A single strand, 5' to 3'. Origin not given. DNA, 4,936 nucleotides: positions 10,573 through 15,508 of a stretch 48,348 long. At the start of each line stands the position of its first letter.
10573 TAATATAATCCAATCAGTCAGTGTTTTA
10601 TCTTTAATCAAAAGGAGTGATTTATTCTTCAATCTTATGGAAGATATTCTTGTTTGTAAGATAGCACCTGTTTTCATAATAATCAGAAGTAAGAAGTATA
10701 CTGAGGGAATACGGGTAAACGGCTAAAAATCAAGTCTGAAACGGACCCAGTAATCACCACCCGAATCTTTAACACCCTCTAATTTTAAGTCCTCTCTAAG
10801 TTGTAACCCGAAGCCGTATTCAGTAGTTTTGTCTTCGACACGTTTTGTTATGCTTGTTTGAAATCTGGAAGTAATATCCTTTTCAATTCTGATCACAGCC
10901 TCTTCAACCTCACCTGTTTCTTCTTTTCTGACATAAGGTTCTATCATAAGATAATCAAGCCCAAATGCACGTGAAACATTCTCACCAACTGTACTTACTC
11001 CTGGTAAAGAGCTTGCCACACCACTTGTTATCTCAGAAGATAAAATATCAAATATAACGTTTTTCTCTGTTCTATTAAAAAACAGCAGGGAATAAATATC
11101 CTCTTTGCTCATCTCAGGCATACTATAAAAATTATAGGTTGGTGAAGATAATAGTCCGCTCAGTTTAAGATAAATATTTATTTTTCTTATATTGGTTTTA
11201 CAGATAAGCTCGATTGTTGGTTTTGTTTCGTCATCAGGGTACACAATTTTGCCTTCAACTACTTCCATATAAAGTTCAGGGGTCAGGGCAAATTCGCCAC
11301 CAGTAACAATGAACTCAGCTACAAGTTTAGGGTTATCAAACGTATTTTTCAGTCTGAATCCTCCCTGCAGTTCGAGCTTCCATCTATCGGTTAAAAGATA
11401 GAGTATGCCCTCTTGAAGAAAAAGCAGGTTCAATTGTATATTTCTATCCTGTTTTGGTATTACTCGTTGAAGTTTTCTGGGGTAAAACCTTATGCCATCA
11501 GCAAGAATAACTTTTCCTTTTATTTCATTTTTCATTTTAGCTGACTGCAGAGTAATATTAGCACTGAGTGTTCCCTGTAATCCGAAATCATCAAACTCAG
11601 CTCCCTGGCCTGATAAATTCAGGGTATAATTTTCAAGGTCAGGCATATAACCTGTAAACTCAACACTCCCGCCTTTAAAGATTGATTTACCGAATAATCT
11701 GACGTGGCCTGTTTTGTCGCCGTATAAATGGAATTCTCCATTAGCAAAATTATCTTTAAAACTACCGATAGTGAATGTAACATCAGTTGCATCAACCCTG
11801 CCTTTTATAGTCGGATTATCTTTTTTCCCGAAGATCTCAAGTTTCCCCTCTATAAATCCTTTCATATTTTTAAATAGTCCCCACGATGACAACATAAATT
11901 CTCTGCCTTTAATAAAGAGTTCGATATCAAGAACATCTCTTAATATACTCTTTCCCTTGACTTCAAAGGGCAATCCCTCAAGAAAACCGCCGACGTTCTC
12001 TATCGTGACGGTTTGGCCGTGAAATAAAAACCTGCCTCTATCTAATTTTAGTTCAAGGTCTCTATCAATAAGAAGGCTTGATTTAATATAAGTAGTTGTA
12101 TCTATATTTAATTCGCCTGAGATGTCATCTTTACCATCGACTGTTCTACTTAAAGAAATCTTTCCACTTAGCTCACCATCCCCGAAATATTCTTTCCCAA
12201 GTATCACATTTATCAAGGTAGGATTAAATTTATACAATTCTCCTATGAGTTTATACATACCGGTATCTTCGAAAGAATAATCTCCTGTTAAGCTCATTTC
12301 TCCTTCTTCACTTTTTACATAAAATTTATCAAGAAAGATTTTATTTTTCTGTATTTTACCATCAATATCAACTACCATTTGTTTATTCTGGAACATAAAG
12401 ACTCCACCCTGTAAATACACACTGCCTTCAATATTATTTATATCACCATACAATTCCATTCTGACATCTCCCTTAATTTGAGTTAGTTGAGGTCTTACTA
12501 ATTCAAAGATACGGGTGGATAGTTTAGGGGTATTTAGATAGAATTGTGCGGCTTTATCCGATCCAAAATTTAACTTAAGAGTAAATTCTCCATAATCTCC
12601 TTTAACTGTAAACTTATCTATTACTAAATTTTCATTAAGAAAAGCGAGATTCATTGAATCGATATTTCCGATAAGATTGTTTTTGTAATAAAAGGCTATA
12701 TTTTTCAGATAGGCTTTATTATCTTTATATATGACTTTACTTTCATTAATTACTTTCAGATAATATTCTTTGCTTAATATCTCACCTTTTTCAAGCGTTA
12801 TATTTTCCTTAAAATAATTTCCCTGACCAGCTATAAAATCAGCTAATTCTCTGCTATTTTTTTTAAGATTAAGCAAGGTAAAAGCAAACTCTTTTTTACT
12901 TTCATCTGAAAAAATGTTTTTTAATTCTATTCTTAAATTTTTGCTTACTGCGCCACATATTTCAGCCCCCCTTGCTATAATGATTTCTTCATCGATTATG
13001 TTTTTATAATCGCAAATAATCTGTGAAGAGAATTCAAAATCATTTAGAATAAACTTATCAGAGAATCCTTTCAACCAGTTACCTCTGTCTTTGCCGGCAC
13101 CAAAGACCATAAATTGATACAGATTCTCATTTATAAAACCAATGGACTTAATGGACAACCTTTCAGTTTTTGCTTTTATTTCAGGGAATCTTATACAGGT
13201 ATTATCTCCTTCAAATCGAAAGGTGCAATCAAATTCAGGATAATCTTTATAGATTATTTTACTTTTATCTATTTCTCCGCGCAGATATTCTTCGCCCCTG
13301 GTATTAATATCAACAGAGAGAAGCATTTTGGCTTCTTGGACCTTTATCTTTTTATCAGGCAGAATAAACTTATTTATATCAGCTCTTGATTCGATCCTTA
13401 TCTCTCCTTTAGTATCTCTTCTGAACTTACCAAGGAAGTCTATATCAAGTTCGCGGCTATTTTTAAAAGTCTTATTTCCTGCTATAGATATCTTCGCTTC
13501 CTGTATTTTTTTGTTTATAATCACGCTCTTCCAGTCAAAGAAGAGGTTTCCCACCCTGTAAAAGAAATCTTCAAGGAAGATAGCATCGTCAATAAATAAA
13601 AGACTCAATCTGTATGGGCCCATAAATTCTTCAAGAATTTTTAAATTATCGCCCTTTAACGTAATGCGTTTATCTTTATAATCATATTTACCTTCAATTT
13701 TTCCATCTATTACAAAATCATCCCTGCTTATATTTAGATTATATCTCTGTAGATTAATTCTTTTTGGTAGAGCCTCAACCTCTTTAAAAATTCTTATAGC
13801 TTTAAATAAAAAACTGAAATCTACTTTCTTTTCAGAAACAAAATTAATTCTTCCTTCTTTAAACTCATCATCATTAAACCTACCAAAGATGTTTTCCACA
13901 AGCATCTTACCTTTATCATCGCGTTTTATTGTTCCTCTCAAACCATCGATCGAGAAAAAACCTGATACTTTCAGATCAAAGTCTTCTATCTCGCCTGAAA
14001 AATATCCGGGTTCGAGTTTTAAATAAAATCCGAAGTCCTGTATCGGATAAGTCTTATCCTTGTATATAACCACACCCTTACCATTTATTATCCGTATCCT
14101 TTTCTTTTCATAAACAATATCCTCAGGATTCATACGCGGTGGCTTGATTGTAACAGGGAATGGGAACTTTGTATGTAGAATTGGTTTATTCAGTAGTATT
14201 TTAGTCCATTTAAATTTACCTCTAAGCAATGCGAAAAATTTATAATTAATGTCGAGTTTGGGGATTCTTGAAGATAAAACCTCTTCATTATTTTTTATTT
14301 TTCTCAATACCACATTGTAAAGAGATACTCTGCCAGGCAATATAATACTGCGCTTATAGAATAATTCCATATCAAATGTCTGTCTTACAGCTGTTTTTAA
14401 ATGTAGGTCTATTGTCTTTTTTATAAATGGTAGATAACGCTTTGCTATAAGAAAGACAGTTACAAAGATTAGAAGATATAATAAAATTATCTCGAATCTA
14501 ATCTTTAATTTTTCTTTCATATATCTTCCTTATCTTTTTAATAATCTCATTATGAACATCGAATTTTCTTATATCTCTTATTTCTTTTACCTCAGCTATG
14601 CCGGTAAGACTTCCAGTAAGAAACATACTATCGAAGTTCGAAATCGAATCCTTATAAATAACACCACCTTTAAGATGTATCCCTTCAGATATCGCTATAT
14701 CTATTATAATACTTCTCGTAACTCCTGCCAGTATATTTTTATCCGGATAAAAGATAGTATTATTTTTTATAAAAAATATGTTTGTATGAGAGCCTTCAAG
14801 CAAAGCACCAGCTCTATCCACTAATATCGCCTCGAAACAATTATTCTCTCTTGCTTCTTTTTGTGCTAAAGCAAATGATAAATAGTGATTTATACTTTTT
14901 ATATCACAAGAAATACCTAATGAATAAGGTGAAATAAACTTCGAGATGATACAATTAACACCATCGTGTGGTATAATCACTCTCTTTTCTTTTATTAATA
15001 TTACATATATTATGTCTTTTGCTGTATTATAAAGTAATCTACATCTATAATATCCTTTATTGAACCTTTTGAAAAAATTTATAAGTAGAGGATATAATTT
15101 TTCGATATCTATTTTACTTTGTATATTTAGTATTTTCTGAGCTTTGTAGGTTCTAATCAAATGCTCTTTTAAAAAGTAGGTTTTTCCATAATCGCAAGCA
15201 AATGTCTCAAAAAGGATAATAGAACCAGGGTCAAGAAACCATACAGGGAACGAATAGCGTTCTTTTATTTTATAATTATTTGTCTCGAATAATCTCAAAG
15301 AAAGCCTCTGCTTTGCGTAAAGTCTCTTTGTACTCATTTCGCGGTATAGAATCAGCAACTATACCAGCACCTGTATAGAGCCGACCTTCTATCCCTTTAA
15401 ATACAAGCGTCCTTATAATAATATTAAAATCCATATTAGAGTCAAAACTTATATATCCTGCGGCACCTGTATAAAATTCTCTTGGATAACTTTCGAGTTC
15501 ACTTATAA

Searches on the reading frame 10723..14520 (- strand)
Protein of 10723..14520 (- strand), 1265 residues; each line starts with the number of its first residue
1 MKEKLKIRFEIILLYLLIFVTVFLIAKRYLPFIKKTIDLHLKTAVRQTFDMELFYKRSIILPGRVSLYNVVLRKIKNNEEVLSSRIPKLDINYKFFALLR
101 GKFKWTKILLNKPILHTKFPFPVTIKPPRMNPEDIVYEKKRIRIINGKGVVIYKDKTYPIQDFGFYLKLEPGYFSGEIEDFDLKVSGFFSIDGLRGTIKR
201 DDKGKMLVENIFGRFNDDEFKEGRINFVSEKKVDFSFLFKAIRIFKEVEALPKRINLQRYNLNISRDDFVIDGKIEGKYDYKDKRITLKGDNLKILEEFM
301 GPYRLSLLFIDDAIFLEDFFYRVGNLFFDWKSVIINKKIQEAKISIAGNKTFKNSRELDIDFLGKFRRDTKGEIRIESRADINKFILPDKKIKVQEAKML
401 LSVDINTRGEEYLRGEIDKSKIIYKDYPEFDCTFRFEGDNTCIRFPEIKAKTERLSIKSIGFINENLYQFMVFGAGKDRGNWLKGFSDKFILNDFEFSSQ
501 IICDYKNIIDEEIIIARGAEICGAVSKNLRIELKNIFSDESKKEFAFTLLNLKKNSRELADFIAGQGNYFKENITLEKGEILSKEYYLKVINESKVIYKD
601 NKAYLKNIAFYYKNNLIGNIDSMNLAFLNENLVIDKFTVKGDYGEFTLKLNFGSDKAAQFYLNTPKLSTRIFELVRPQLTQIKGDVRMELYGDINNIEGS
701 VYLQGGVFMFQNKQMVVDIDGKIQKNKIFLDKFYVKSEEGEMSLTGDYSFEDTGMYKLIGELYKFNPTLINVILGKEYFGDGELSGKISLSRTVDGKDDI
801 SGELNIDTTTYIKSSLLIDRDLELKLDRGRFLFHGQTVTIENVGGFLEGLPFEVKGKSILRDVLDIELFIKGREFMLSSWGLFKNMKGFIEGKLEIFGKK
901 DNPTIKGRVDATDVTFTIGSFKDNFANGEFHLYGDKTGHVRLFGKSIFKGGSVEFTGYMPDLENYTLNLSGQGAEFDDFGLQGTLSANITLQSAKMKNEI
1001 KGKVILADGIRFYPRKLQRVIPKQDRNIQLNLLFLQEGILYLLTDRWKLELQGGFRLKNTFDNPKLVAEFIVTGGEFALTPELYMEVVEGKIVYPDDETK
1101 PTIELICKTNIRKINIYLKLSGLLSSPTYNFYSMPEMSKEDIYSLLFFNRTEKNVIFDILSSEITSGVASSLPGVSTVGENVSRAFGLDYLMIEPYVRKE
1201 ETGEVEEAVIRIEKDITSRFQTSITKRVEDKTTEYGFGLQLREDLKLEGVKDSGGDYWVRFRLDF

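Call 32: search_protein_families(library=pfam, proteins=[window:10723-14520:-], max_evalue=0.00001)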
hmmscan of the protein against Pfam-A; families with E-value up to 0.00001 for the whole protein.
window:10723-14520:- (1265 aa): 1 family
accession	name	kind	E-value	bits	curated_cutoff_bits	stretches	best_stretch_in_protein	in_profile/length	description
PF04357.19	TamB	-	7e-23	81.9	22.4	1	969-1265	50-381/381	TamB, inner membrane protein subunit of TAM complex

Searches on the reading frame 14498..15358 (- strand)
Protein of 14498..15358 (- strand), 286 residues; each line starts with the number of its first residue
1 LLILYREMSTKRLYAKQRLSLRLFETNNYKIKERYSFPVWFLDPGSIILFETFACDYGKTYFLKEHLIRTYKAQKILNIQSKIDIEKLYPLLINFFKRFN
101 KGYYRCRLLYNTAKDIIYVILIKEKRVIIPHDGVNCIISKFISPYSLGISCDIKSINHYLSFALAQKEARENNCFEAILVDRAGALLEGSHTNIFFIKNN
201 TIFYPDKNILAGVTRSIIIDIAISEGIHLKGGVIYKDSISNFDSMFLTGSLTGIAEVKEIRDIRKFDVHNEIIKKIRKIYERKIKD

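Call 32: search_protein_families(library=pfam, proteins=[window:14498-15358:-], max_evalue=0.00001)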
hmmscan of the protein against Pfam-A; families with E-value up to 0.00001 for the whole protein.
window:14498-15358:- (286 aa): 1 family
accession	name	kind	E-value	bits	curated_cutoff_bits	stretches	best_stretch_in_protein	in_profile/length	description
PF01063.24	Aminotran_4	-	2.5e-36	126.1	28.5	1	49-260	2-223/223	Amino-transferase class IV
